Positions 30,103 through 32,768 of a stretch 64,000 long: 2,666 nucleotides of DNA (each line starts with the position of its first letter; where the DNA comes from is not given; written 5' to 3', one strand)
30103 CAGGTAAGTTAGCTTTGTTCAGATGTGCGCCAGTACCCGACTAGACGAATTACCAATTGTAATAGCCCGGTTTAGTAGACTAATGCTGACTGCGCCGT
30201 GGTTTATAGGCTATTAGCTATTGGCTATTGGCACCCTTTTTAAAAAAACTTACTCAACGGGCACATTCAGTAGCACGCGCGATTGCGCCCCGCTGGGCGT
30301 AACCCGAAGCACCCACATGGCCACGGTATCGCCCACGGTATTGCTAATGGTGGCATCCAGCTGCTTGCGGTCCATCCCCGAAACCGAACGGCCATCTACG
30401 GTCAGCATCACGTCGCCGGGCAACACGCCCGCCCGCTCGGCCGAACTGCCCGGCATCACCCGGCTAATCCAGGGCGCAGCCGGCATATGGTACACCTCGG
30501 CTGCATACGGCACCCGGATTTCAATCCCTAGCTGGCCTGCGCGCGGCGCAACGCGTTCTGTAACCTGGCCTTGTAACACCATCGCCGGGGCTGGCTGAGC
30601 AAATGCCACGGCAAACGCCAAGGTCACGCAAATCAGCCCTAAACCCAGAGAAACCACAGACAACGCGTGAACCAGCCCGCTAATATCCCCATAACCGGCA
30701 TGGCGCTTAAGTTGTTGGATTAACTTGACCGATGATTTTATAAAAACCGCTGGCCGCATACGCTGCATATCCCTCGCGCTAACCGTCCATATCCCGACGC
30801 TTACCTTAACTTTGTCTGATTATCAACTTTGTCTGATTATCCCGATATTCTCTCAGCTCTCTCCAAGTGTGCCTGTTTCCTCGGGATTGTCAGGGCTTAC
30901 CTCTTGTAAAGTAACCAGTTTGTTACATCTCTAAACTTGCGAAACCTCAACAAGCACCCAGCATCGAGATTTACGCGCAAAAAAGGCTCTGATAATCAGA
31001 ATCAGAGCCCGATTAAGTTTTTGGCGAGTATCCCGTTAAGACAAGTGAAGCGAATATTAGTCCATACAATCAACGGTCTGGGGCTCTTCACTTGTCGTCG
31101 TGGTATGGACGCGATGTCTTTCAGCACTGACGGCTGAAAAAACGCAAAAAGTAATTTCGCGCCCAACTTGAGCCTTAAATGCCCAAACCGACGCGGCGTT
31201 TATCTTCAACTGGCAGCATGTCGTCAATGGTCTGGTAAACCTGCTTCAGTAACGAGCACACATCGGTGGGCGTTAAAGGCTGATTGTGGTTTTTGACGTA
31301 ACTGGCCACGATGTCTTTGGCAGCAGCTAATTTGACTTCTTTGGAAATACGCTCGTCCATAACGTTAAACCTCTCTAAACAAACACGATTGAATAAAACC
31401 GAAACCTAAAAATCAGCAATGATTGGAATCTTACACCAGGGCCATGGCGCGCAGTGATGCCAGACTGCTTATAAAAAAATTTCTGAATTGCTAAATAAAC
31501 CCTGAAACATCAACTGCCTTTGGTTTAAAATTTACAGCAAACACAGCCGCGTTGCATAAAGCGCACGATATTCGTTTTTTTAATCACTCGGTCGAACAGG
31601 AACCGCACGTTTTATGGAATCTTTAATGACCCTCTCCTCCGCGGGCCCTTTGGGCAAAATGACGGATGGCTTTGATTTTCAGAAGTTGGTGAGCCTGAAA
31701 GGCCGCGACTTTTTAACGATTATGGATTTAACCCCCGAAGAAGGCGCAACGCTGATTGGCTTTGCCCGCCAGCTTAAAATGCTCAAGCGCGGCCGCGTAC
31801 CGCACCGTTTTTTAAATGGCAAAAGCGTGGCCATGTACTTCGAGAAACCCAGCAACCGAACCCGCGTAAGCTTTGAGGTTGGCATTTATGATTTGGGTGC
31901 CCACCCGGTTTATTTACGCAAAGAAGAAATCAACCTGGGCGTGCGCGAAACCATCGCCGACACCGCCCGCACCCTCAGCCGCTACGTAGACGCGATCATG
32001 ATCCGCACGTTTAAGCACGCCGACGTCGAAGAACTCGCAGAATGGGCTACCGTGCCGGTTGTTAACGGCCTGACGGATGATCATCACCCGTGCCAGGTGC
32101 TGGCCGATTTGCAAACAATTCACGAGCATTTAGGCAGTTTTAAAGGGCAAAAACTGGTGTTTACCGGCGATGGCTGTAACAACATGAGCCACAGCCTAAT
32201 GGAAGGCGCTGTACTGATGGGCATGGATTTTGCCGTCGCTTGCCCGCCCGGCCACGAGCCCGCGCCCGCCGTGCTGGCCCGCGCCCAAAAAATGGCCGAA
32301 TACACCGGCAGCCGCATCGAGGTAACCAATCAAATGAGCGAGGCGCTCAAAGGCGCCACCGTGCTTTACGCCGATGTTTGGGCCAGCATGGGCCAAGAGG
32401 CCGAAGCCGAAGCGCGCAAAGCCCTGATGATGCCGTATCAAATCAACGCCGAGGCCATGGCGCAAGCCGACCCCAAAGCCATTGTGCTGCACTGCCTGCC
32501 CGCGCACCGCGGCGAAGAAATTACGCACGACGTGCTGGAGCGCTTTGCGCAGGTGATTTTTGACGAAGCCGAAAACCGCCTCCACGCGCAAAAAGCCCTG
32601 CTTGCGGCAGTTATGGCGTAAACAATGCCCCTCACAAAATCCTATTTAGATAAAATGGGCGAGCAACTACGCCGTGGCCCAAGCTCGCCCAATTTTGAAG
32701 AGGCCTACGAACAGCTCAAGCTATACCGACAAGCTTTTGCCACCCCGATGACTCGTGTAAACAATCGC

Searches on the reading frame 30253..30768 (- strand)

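Call 3: search_protein_families(library=pfam, proteins=[window:30253-30768:-], max_evalue=0.01)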
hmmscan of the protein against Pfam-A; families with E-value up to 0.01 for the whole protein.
window:30253-30768:- (172 aa): 3 families
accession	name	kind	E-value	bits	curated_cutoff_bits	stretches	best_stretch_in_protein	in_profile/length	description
PF17820.7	PDZ_6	-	1.2e-09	38.2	27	1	100-151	1-50/54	PDZ domain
PF00595.29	PDZ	-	4.6e-09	37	23.2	1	76-152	8-79/81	PDZ domain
PF13180.12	PDZ_2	-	6.8e-05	23.5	27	1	80-155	3-69/80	PDZ domain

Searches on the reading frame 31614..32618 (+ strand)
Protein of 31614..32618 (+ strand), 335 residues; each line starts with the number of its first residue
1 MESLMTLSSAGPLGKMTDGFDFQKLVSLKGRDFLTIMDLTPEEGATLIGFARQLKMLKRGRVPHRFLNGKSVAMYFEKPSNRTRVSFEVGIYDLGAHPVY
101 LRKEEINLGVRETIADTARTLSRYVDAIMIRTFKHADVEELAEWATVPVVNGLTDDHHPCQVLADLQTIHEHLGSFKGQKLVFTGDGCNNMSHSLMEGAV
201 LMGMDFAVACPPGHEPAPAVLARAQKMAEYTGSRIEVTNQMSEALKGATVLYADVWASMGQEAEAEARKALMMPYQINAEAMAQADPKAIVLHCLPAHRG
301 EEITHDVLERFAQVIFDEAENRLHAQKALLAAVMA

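Call 3: search_protein_families(library=pfam, proteins=[window:31614-32618:+], max_evalue=0.01)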
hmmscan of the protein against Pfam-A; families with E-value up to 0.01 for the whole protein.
window:31614-32618:+ (335 aa): 2 families
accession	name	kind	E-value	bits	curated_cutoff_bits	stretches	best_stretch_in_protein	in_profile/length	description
PF00185.30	OTCace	-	4.5e-57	192.9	29.4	1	177-332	1-156/157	Aspartate/ornithine carbamoyltransferase, Asp/Orn binding domain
PF02729.26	OTCace_N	-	1e-49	168.9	29.9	1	31-171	1-148/148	Aspartate/ornithine carbamoyltransferase, carbamoyl-P binding domain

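Call 4: search_protein_families(library=ncbifam, proteins=[window:31614-32618:+], max_evalue=0.01)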
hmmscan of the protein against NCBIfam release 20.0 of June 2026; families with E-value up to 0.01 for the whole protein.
window:31614-32618:+ (335 aa): 16 families
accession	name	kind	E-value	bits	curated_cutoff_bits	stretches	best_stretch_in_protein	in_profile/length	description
NF001986.0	PRK00779.1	subfamily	1.4e-124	415.2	306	1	28-334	3-304/307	ornithine carbamoyltransferase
TIGR00658.1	orni_carb_tr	equivalog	2.8e-123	411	280.85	1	31-334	1-303/304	ornithine carbamoyltransferase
NF011380.0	PRK14805.1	equivalog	1.4e-95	319.8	421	1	32-334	3-300/302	ornithine carbamoyltransferase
NF003286.0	PRK04284.1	subfamily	1.4e-90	303.7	515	1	27-333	3-329/332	ornithine carbamoyltransferase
TIGR04384.1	putr_carbamoyl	exception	1.1e-86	290.9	500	1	32-334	1-307/330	putrescine carbamoyltransferase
NF009213.0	PRK12562.1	subfamily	5.5e-72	242.9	559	1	30-334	6-332/334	ornithine carbamoyltransferase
NF002470.0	PRK01713.1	equivalog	1.3e-67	228.6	545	2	27-299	4-279/334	ornithine carbamoyltransferase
NF003384.0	PRK04523.1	equivalog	1.1e-53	182.5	288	1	31-334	4-333/336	N-acetylornithine carbamoyltransferase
NF011379.0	PRK14804.1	equivalog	7.4e-48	163.3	373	1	38-331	14-306/311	ornithine carbamoyltransferase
TIGR00670.1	asp_carb_tr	equivalog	3.8e-43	147.7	236.95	1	31-334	1-303/304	aspartate carbamoyltransferase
NF002032.1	PRK00856.1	equivalog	7.3e-43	146.8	263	1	31-334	1-297/297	aspartate carbamoyltransferase catalytic subunit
NF008853.0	PRK11891.1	equivalog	1.9e-25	89.4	560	1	33-334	91-398/430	aspartate carbamoyltransferase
NF006046.0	PRK08192.1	equivalog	6.1e-25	88.2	512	1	27-334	3-317/339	aspartate carbamoyltransferase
NF005538.0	PRK07200.1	equivalog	5.9e-23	81.5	453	1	25-259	16-275/396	knotted carbamoyltransferase YgeW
TIGR03316.1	ygeW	equivalog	1e-19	70.7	500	1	27-259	15-272/391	knotted carbamoyltransferase YgeW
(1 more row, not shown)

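Call 13: find_encoding_contigs(protein=window:31614-32618:+, flank=10000, max_places=6)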
Protein window:31614-32618:+ (335 aa): no gene with exactly this product is on record in the collection.

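Call 14: find_related_loci(query=window:31614-32618:+, collection=genome_contigs, flank=6000)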
Query window:31614-32618:+ (335 aa) in genome_contigs; peptide patterns used: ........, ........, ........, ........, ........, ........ (x = any residue, [..] = any of these).
60 stretches matched a pattern; 26 encode a relative of the query (tblastn E <= 1e-3); 26 distinct loci.
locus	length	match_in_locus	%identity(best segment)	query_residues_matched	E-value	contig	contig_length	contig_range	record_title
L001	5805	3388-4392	89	1-335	0e+0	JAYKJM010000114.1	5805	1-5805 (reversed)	MAG: Vampirovibrionales bacterium isolate 982097 NODE_15676909, whole genome shotgun sequence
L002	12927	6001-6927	68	25-334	3e-144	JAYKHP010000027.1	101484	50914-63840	MAG: Vampirovibrionales bacterium isolate 227732 NODE_29730965, whole genome shotgun sequence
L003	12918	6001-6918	68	28-334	8e-144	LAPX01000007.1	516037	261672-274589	Vampirovibrio chlorellavorus isolate NCIMB 11383 contig_7, whole genome shotgun sequence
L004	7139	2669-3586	67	28-334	7e-144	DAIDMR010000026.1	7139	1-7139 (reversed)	MAG TPA_asm: Vampirovibrio sp. isolate clean456 k141_358817, whole genome shotgun sequence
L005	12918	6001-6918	67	28-334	2e-143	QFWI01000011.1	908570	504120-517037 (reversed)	MAG: Vampirovibrio chlorellavorus isolate Vc_AZ_2 Contig11, whole genome shotgun sequence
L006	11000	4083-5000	65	28-334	5e-142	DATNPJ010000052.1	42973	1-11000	MAG TPA_asm: Coleofasciculaceae cyanobacterium isolate SMAG_U16478 k141_1289033, whole genome shotgun sequence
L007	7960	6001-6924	66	28-334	1e-141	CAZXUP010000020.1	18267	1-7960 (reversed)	MAG TPA_asm: uncultured Vampirovibrionales bacterium isolate SRP344714_co2_442 genome assembly, contig: NODE_7872_length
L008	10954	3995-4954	64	15-334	6e-141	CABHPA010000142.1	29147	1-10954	MAG: Candidatus Melainabacteria bacterium isolate Melainabacteria_sp_nbed3b74 genome assembly, contig: NODE_4171_length_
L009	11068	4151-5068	64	28-334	5e-140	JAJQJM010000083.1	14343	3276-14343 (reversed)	MAG: Vampirovibrio sp. isolate C_No_T20_B_bin.46 scaffold_3001, whole genome shotgun sequence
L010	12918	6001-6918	64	28-334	7e-140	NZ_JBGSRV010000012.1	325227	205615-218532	MAG: Vampirovibrio sp. isolate JTS-AC367 k141_1855324, whole genome shotgun sequence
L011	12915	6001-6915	68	29-334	1e-138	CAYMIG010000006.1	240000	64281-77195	MAG TPA_asm: uncultured Vampirovibrionales bacterium isolate SRP290908_co2_77 genome assembly, contig: NODE_35_length_24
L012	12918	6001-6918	64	28-334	5e-138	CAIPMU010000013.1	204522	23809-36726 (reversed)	MAG: Vampirovibrio chlorellavorus isolate Umea1_bin-2013 genome assembly, contig: bin-2013:13/20, whole genome shotgun s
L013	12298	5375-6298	66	26-334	8e-137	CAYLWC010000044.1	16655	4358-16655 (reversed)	MAG TPA_asm: uncultured Vampirovibrionales bacterium isolate SRP144015_co1_126 genome assembly, contig: NODE_1707_length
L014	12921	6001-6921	63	28-334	4e-136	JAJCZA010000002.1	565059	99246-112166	MAG: Vampirovibrionales bacterium isolate OFTM381 OFTM381_1, whole genome shotgun sequence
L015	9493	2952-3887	63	22-334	2e-134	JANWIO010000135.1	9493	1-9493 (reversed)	MAG: Vampirovibrionales bacterium isolate CRAIB_MAG43 c_000000101912, whole genome shotgun sequence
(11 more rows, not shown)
